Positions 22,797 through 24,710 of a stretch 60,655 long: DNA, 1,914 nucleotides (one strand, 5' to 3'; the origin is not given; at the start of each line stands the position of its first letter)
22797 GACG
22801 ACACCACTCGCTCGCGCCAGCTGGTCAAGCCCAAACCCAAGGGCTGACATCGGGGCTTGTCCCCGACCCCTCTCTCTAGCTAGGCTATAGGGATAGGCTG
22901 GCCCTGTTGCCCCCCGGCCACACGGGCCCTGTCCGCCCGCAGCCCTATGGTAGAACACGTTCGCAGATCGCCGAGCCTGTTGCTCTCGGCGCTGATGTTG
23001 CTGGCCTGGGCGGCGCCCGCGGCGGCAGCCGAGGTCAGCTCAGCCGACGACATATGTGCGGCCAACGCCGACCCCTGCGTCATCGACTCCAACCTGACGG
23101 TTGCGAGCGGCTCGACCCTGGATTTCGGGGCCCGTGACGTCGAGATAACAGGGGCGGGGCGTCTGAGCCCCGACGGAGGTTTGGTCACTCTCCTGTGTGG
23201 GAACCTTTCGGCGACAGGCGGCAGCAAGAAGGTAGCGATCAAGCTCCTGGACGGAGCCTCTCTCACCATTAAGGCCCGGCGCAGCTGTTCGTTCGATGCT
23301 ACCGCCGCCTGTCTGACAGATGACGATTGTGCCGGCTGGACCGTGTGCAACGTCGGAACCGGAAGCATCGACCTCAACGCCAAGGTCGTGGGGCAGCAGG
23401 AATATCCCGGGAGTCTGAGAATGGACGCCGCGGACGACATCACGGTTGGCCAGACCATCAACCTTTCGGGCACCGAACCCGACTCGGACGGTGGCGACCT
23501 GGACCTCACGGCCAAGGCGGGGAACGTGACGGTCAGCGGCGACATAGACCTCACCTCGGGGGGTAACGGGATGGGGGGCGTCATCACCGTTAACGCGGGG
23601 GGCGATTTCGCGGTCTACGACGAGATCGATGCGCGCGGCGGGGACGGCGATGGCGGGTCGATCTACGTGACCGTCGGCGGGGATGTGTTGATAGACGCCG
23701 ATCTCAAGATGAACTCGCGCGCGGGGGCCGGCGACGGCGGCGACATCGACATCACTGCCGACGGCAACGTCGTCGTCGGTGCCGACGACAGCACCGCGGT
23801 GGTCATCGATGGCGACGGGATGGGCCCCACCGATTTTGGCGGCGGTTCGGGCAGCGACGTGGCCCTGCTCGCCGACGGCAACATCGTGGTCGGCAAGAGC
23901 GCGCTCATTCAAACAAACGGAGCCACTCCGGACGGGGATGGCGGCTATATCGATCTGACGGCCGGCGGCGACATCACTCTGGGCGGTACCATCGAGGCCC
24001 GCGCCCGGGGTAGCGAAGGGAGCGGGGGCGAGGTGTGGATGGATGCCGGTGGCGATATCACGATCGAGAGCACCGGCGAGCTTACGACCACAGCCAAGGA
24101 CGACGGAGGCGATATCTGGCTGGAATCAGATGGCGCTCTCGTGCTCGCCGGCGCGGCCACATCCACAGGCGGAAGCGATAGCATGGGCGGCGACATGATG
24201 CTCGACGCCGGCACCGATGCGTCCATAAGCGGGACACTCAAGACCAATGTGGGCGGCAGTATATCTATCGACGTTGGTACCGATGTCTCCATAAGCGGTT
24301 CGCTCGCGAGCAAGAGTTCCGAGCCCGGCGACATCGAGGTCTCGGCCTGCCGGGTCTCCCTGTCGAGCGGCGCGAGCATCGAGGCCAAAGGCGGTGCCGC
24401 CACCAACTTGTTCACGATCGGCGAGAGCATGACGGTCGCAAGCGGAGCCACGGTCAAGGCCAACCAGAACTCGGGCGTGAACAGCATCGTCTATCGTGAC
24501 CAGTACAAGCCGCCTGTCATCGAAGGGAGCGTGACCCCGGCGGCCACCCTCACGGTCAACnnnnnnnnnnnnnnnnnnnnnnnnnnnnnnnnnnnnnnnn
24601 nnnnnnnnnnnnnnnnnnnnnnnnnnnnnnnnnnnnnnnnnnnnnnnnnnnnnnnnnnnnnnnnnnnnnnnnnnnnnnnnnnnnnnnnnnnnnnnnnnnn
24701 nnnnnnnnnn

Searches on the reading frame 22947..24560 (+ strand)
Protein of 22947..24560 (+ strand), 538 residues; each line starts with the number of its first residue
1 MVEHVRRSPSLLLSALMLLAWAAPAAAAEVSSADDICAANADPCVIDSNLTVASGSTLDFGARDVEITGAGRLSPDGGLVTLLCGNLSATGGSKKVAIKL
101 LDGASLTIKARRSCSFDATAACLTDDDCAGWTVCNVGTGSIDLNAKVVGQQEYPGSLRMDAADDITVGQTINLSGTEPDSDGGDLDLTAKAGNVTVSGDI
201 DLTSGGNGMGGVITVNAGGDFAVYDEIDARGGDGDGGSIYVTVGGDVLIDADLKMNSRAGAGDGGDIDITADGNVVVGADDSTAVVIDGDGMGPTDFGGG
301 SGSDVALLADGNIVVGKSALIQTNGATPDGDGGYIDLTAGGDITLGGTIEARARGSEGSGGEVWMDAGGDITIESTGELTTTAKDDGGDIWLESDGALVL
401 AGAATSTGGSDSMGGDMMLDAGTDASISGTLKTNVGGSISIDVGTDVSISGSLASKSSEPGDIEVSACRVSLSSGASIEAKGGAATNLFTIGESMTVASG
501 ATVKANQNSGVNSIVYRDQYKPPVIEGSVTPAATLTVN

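Call 64: search_protein_families(library=pfam, proteins=[window:22947-24560:+], max_evalue=5)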
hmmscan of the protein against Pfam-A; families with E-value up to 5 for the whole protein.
window:22947-24560:+ (538 aa): 6 families
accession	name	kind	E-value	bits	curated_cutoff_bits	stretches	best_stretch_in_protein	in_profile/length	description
PF10698.15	DUF2505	-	0.12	12.9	26.9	1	147-214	54-119/158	Protein of unknown function (DUF2505)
PF00314.23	Thaumatin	-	0.14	12.3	27.4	1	97-139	34-75/209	Thaumatin family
PF11142.13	DUF2917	-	0.29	10.9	25.5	0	377-403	24-50/59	Protein of unknown function (DUF2917)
PF04598.17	Gasdermin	-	0.42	10.5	25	1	427-471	79-123/240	Gasdermin pore forming domain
PF08093.16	Toxin_23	-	0.65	10.6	22.2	1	119-137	6-25/30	Magi 5 toxic peptide family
PF18938.6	aRib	-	2.5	8.4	27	1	255-290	33-65/71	Atypical Rib domain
